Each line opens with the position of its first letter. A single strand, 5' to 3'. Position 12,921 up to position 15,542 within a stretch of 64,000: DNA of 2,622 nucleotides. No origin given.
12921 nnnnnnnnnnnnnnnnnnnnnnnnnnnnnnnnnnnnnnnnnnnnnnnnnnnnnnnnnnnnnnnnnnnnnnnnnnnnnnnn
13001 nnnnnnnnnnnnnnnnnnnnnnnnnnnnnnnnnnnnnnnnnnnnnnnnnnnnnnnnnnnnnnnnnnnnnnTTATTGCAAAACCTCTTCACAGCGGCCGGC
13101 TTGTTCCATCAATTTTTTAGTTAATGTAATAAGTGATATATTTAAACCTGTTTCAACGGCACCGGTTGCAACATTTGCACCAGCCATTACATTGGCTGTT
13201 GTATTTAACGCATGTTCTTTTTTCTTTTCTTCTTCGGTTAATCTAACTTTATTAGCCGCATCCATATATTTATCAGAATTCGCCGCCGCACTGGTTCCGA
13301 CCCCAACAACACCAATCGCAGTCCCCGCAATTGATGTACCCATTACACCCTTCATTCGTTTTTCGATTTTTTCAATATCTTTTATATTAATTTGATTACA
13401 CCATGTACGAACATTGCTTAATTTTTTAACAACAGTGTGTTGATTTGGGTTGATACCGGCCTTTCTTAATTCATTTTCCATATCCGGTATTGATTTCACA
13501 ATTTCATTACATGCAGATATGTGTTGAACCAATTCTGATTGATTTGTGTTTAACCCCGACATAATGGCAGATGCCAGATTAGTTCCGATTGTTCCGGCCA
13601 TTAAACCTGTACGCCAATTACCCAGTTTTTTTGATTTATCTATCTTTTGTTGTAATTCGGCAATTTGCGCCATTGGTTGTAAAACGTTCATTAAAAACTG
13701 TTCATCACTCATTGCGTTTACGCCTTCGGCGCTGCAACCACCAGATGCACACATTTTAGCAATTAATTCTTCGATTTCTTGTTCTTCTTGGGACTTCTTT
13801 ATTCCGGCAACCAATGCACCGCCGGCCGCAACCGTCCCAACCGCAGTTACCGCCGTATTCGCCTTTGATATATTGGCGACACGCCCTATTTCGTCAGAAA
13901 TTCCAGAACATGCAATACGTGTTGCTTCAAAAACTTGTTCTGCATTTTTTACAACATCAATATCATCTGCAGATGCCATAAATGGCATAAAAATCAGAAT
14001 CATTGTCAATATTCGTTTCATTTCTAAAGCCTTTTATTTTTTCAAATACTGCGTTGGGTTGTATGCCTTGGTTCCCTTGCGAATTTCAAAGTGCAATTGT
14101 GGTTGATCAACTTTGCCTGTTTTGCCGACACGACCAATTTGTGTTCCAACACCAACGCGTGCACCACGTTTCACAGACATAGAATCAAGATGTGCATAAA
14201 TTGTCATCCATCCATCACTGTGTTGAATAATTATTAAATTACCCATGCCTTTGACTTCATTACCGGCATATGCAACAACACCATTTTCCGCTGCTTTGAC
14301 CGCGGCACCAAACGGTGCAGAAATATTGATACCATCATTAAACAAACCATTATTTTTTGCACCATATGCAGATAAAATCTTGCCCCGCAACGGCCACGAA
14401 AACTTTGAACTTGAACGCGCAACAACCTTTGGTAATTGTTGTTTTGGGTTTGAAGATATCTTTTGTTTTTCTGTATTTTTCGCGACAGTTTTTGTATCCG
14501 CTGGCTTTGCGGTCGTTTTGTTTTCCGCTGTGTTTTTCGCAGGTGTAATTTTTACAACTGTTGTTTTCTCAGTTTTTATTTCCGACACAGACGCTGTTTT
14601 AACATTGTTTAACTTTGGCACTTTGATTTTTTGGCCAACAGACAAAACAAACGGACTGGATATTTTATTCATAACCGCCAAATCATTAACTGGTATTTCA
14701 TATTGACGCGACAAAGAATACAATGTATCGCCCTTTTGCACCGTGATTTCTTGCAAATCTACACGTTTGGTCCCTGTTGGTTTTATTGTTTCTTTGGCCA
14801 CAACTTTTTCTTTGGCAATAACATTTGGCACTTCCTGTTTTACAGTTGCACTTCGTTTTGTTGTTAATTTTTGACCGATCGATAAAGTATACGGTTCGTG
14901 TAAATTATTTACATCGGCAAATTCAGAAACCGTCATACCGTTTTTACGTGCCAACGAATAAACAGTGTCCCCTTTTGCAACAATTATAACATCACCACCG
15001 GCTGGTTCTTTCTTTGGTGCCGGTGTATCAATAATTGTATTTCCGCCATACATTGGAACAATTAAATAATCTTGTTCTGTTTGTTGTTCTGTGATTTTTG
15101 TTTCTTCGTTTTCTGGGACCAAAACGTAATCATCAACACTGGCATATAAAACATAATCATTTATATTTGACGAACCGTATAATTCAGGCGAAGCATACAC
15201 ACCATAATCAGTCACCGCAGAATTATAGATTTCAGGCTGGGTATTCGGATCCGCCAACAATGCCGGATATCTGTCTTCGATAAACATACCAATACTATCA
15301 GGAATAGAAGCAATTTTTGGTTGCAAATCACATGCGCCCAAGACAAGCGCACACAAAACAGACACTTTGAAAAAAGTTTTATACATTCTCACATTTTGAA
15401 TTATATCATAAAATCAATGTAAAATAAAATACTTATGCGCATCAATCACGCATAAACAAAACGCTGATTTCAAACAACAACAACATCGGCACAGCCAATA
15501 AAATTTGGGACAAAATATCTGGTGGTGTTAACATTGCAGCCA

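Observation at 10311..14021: Four-gene cassette of secreted proteins (glycine-zipper protein, two Cys-containing paralogues, S1-like protease) with no characterised counterpart I recognise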

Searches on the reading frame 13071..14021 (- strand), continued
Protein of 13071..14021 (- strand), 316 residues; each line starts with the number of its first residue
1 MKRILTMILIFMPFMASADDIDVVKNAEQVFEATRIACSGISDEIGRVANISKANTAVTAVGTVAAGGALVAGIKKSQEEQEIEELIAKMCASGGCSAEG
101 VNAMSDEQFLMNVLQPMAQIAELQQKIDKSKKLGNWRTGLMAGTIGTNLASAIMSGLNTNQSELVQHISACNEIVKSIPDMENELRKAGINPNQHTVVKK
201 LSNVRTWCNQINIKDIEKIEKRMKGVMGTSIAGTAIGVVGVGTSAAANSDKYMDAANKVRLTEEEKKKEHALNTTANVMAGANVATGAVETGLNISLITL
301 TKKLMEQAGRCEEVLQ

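Call 47: search_protein_families(library=pfam, proteins=[L040:5215-6822:+, L031:2132-2863:+, L031:1541-2026:+, L031:807-1448:-, L025:2964-3344:+, L017:8774-9250:+, L024:12629-13165:+, L017:9323-9901:-, L012:11119-12444:+, L024:8559-9329:-], max_evalue=0.001)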
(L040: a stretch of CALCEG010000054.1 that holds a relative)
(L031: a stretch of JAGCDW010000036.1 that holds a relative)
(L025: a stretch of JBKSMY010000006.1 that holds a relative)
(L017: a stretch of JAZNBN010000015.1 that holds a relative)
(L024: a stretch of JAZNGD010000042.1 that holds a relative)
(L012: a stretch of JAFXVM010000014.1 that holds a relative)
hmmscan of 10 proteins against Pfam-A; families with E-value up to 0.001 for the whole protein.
L040:5215-6822:+ (535 aa): 2 families
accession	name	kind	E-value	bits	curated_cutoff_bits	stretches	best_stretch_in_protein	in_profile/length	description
PF04348.19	LppC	-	2.6e-07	30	28.8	1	64-222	220-385/563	LppC putative lipoprotein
PF13458.12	Peripla_BP_6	-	7.2e-06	26.3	31.7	1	65-382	4-295/343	Periplasmic binding protein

L031:2132-2863:+ (243 aa): 1 family
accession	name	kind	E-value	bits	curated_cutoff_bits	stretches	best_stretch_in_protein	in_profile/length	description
PF02674.22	Colicin_V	-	3.8e-23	82.5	29.3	1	7-152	1-141/144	Colicin V production protein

L031:1541-2026:+ (161 aa): 1 family
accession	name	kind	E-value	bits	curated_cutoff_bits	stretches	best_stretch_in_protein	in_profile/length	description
PF00462.30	Glutaredoxin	-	1.6e-05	25.4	22.9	1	24-92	1-59/60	Glutaredoxin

L031:807-1448:- (213 aa): 2 families
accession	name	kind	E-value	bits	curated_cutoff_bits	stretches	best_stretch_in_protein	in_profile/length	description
PF02777.23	Sod_Fe_C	-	2e-34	118.1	20.9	1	113-207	7-100/102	Iron/manganese superoxide dismutases, C-terminal domain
PF00081.27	Sod_Fe_N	-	1.3e-19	70.9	27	1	25-104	6-81/82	Iron/manganese superoxide dismutases, alpha-hairpin domain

L025:2964-3344:+ (126 aa): 0 families

L017:8774-9250:+ (158 aa): 1 family
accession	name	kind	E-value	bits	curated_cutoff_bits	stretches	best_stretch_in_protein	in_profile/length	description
PF00300.27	His_Phos_1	-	3.5e-34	118.6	21.7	2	6-105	2-101/194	Histidine phosphatase superfamily (branch 1)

L024:12629-13165:+ (178 aa): 3 families
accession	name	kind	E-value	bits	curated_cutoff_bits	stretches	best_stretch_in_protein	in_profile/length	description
PF13302.13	Acetyltransf_3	-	7.1e-19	69.3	25.4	1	24-152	7-137/138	Acetyltransferase (GNAT) domain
PF00583.31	Acetyltransf_1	-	8.6e-12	45.8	20.7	1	56-152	17-116/116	Acetyltransferase (GNAT) family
PF13420.13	Acetyltransf_4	-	4.8e-07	30.4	24.3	1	54-172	35-154/155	Acetyltransferase (GNAT) domain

L017:9323-9901:- (192 aa): 0 families

L012:11119-12444:+ (441 aa): 2 families
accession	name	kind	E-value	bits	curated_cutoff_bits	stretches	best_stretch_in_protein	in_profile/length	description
PF01136.24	Peptidase_U32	-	8.9e-81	271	22.4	1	108-332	7-229/233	Peptidase family U32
PF16325.11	Peptidase_U32_C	-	1.5e-06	28.7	28.2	1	349-416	2-70/83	Peptidase family U32 C-terminal domain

L024:8559-9329:- (256 aa): 0 families

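Call 49: search_protein_representatives(alignment_id=A2)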
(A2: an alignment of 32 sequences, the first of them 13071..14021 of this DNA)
Query: 32 sequences, 310 profile positions. Proteins with E-value up to 0.001 (for the whole library): 444; up to 1e-10: 372; up to 1e-30: 194. The best 150 are listed.
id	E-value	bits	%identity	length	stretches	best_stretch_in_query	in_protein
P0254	2.5e-107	374.9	-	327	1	5-310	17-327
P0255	2.4e-104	365.1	-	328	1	5-310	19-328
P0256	2.9e-101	354.9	-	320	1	6-310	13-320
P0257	6.5e-101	353.8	-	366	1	19-309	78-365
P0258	2.3e-99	348.7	-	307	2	3-220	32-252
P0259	2.7e-97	341.9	-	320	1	3-309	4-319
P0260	3.8e-94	331.5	-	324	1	5-310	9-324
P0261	2.2e-91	322.5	-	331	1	7-310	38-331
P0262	2.9e-91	322.1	-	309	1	1-310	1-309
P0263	1.5e-90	319.8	-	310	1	4-309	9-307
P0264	6.6e-90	317.6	-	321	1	1-310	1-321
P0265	7.1e-90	317.5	-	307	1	2-310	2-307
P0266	7.5e-89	314.2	-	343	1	5-308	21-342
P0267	2.1e-87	309.4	-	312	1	1-310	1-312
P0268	1.2e-86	306.9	-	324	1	1-310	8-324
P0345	2.4e-59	217.3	-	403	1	2-259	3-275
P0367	1.1e-51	192.0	-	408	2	96-309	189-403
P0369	4.4e-50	186.8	-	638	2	80-310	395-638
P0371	4.7e-49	183.5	-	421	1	23-309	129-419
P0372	9.0e-49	182.5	-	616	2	71-309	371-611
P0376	4.9e-48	180.1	-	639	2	82-310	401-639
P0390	1.2e-44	169.0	-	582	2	117-310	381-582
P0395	3.2e-43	164.3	-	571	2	97-310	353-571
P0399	4.6e-42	160.5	-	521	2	117-309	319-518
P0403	4.4e-40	154.0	-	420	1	20-308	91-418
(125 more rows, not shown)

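Call 51: search_protein_families(library=pfam, proteins=[P0369, P0372, P0376, P0390, P0395, P0399, P0367, P0371, P0403, P0345], max_evalue=0.01)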
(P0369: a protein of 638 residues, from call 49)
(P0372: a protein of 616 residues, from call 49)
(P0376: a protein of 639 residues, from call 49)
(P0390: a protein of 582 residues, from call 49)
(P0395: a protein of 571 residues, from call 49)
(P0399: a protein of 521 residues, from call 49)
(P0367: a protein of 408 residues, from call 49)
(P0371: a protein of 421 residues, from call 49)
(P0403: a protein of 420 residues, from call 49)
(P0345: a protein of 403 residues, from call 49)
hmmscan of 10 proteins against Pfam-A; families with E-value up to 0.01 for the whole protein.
P0369 (638 aa): 0 families

P0372 (616 aa): 4 families
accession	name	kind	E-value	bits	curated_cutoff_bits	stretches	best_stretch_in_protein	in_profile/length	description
PF10498.14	IFT57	-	9e-05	22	40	1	303-399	225-318/360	Intra-flagellar transport protein 57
PF07889.17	DUF1664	-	0.00097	19.6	34.6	0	264-354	35-120/124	Protein of unknown function (DUF1664)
PF12128.14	DUF3584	-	0.003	15.6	31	1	83-349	261-520/1191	Protein of unknown function (DUF3584)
PF10473.14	CENP-F_leu_zip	-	0.0038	17.7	34.5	0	291-363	22-94/140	Leucine-rich repeats of kinetochore protein Cenp-F/LEK1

P0376 (639 aa): 1 family
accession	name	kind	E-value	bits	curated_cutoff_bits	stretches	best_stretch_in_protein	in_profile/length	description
PF01734.28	Patatin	-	0.002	18.8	27.7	0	62-161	24-118/191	Patatin-like phospholipase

P0390 (582 aa): 0 families

P0395 (571 aa): 1 family
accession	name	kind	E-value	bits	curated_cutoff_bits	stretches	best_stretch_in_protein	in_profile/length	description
PF01734.28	Patatin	-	0.0028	18.3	27.7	0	62-109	24-70/191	Patatin-like phospholipase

P0399 (521 aa): 0 families

P0367 (408 aa): 0 families

P0371 (421 aa): 0 families

P0403 (420 aa): 0 families

P0345 (403 aa): 0 families

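Call 57: fold_search(model_id=the predicted structure, library=pdb)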
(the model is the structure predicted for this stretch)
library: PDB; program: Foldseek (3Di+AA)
matches with E <= 10: 259; with E <= 0.001: 0
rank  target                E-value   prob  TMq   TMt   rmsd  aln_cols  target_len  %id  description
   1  6grj_E                2.7e-01  0.12  0.13  0.13  30.1       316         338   14  Structure of the AhlB pore of the tripartite alpha-pore forming toxin, AHL, from Aeromonas hydrophila. (released 2019-07-03)
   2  4tql_B                3.8e-01  0.30  0.18  0.23  26.8       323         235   13  Computationally designed three helix bundle (released 2014-10-15)
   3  1qoy                  4.9e-01  0.11  0.14  0.15  22.3       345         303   13  E.coli Hemolysin E (HlyE, ClyA, SheA) (released 2000-01-23)
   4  8wjo_B                6.1e-01  0.09  0.13  0.14  49.2       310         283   11  Cryo-EM structure of 8-subunit Smc5/6 arm region (released 2024-06-26)
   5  6grj_A                6.4e-01  0.08  0.13  0.13  29.9       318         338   14  Structure of the AhlB pore of the tripartite alpha-pore forming toxin, AHL, from Aeromonas hydrophila. (released 2019-07-03)
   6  4tql_A                6.7e-01  0.11  0.13  0.17  30.5       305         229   10  Computationally designed three helix bundle (released 2014-10-15)
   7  7zet_A                7.6e-01  0.10  0.17  0.15  24.9       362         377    9  Crystal structure of human Clusterin, crystal form I (released 2023-10-11)
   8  8f7n                  8.0e-01  0.09  0.13  0.12  36.3       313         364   12  Crystal structure of chemoreceptor McpZ ligand sensing domain (released 2023-07-05)
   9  6t8d                  8.3e-01  0.07  0.12  0.11  22.5       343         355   11  The cytotoxin MakB from Vibrio cholerae (released 2020-11-18)
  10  6h2f_E                9.1e-01  0.07  0.12  0.12  29.5       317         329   15  Structure of the pre-pore AhlB of the tripartite alpha-pore forming toxin, AHL, from Aeromonas hydrophila. (released 2019-07-10)
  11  7rtw_B                9.5e-01  0.11  0.18  0.19  26.6       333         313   10  Cryo-EM structure of a TTYH3 cis-dimer (released 2021-08-25)
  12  8snb_8D               9.9e-01  0.08  0.15  0.13  39.6       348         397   12  atomic model of sea urchin sperm doublet microtubule (48-nm periodicity) (released 2023-06-28)
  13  8iyj_A2               1.0e+00  0.12  0.18  0.14  41.6       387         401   12  Cryo-EM structure of the 48-nm repeat doublet microtubule from mouse sperm (released 2023-07-05)
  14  9cpc_3K               1.1e+00  0.08  0.15  0.15  37.7       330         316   10  Atomic model of porcine brain ventricles cilia doublet microtubule (48-nm periodicity) (released 2024-10-23)
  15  9fqr_E4               1.1e+00  0.08  0.14  0.12  38.8       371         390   12  96-nm repeat of axonemal doublet microtubules from bovine sperm (released 2025-03-26)
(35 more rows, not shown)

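Call 72: search_protein_families(library=padloc, proteins=[window:13071-14021:-], max_evalue=0.1)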
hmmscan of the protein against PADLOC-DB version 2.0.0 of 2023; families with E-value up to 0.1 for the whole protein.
window:13071-14021:- (316 aa): 0 families

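Call 78: find_encoding_contigs(protein=P0406, flank=10000, max_places=3)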
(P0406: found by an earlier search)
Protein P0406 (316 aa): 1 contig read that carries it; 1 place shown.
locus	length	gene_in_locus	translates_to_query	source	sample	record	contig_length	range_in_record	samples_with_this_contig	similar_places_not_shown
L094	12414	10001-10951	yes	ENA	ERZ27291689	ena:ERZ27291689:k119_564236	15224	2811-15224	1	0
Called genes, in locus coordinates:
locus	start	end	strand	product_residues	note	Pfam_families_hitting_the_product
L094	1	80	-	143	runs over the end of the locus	PF21157:DksA_N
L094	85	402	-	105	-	PF00085:Thioredoxin, PF13098:Thioredoxin_2 (weak)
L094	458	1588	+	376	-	PF00266:Aminotran_5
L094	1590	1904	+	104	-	PF01883:FeS_assembly_P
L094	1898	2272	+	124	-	PF02657:SufE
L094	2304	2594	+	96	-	-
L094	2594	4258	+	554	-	PF03717:PBP_dimer, PF21922:PBP_dimer_2 (weak), PF00905:Transpeptidase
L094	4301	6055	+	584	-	PF01368:DHH, PF02272:DHHA1, PF17768:RecJ_OB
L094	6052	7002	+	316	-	PF01368:DHH, PF02272:DHHA1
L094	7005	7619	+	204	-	PF03548:LolA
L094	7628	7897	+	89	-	-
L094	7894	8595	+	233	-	PF00902:TatC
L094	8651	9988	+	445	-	PF01476:LysM, PF04225:LysM_OapA (faint), PF01476:LysM, PF01551:Peptidase_M23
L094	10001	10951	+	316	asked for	-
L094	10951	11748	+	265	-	-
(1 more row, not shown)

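Call 79: find_encoding_contigs(protein=P0017, flank=10000, max_places=3)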
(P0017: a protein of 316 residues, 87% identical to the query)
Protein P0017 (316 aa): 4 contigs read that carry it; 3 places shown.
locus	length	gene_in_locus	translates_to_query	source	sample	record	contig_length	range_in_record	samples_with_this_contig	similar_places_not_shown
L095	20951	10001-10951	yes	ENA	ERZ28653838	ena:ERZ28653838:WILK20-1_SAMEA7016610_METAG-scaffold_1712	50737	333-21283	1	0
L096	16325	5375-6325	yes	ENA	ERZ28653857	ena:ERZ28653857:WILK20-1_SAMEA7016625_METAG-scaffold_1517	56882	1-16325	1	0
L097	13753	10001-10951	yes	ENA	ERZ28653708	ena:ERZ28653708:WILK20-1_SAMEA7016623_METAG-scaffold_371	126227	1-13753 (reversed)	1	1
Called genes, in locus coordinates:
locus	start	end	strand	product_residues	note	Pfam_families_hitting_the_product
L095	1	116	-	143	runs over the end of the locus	PF21157:DksA_N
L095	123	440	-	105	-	PF00085:Thioredoxin, PF13098:Thioredoxin_2 (weak)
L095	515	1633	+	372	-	PF00266:Aminotran_5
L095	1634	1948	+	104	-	PF01883:FeS_assembly_P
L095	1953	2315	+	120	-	PF02657:SufE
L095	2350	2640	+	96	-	-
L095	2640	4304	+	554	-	PF03717:PBP_dimer, PF21922:PBP_dimer_2 (faint), PF00905:Transpeptidase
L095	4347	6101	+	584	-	PF01368:DHH, PF02272:DHHA1, PF17768:RecJ_OB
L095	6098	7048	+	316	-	PF01368:DHH, PF02272:DHHA1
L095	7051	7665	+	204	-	PF03548:LolA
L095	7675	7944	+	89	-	-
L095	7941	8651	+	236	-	PF00902:TatC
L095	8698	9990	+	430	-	PF01476:LysM, PF04225:LysM_OapA (faint), PF01476:LysM, PF01551:Peptidase_M23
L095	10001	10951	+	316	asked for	-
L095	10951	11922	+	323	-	-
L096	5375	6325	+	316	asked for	-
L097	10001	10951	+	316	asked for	-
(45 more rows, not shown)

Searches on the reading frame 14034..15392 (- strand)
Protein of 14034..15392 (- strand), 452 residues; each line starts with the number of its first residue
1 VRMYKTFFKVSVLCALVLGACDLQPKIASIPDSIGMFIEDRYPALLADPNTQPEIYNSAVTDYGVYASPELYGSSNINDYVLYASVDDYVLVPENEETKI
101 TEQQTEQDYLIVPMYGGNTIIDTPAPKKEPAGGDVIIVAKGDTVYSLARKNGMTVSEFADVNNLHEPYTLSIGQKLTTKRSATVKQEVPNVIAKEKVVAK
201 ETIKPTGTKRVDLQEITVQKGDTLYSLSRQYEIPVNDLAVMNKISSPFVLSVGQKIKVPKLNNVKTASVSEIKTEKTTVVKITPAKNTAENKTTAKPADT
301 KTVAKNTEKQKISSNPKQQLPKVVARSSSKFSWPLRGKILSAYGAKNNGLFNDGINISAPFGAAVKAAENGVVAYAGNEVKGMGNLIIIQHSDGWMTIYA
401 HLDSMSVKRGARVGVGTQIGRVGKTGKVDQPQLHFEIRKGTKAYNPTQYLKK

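Call 4: search_protein_families(library=pfam, proteins=[window:14034-15392:-], max_evalue=0.1)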
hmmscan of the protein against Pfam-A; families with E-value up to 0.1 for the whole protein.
window:14034-15392:- (452 aa): 4 families
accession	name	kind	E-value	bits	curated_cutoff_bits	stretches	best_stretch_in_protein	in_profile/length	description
PF01551.29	Peptidase_M23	-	4.4e-30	104.2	28.7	1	351-446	2-96/96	Peptidase family M23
PF01476.26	LysM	-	4.2e-29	100.7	20.9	2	216-259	1-43/43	LysM domain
PF04225.17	LysM_OapA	-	2.9e-06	27.7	22.3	1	214-265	3-57/85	Opacity-associated protein A LysM-like domain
PF23457.1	LysM2_NFP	-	0.0018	18.7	36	0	218-259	10-54/56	NFP LysM2 domain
